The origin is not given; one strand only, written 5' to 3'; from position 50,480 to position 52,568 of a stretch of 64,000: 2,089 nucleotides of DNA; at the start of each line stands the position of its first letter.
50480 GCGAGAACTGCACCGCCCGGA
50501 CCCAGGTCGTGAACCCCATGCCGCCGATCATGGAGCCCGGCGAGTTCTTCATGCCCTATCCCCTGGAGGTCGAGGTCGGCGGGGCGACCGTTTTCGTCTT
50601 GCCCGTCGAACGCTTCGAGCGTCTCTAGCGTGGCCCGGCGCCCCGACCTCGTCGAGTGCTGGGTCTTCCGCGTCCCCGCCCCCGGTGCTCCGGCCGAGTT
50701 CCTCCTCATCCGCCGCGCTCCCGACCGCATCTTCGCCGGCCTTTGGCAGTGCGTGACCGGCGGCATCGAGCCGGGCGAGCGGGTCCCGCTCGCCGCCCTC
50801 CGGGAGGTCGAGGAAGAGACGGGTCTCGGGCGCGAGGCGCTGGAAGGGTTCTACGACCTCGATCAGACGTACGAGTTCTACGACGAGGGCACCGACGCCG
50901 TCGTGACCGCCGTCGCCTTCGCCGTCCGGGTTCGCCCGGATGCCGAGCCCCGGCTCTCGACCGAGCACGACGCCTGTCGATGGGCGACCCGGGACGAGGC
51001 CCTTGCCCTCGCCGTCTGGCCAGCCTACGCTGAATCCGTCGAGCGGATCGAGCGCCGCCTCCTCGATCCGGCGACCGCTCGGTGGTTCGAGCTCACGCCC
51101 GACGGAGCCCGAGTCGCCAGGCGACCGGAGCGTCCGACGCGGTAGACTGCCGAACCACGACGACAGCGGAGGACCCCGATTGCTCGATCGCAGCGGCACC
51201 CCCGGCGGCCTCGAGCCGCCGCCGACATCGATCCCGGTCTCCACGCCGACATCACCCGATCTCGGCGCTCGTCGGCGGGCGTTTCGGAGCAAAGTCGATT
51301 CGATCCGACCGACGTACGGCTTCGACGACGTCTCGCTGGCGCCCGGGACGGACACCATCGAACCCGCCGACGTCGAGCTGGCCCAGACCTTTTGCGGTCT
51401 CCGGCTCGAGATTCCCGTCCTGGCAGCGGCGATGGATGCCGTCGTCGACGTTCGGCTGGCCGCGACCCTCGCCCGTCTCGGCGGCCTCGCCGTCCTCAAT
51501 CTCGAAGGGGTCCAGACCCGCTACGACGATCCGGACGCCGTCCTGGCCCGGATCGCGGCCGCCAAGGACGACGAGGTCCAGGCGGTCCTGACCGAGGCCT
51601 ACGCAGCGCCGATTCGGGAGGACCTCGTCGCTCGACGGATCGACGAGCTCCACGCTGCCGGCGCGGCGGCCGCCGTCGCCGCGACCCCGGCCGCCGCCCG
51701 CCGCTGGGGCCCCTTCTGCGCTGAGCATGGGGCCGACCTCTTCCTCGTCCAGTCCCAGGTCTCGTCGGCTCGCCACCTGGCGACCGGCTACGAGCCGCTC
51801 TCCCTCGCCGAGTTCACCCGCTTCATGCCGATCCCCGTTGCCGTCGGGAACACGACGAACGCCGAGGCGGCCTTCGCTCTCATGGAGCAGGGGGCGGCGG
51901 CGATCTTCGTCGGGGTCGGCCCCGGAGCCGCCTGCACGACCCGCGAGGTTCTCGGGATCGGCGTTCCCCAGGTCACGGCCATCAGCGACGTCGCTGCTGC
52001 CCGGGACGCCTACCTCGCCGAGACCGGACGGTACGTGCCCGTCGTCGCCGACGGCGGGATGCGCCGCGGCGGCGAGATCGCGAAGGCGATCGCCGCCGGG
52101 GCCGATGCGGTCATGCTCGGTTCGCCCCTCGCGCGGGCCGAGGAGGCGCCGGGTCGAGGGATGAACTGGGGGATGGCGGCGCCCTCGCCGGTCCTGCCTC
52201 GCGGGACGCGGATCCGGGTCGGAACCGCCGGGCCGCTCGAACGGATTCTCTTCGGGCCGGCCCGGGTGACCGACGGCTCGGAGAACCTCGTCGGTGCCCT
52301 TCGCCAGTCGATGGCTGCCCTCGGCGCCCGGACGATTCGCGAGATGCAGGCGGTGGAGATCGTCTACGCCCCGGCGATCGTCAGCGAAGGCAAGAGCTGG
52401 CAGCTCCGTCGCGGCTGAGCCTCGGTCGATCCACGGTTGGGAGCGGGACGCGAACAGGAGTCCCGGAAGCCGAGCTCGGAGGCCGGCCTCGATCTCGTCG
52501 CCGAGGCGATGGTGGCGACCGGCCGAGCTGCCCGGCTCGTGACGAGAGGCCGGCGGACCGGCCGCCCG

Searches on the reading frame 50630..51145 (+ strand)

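Call 75: search_protein_families(library=pfam, proteins=[window:50630-51145:+], max_evalue=0.001)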
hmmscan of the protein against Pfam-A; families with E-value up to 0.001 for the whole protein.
window:50630-51145:+ (171 aa): 2 families
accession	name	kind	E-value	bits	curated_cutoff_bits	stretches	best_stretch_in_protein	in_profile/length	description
PF00293.34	NUDIX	-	1.2e-19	71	21.1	1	23-138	16-132/134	NUDIX domain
PF14815.12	NUDIX_4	-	1.1e-06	28.8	35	1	23-132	11-106/113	NUDIX domain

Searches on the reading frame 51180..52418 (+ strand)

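Call 55: search_protein_families(library=pfam, proteins=[window:51180-52418:+], max_evalue=0.0001)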
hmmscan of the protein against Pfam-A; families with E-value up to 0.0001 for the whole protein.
window:51180-52418:+ (412 aa): 4 families
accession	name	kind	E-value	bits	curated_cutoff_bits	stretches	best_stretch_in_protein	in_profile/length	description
PF00478.31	IMPDH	-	3.7e-54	184.5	25.6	1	46-327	2-249/345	IMP dehydrogenase / GMP reductase domain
PF01070.24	FMN_dh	-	1.2e-09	38.1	24.9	1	201-323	202-311/350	FMN-dependent dehydrogenase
PF03060.21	NMO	-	3.2e-05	23.9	28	0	76-324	10-232/331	Nitronate monooxygenase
PF01645.23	Glu_synthase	-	4.5e-05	23.2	20.4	1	213-315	202-305/369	Conserved region in glutamate synthase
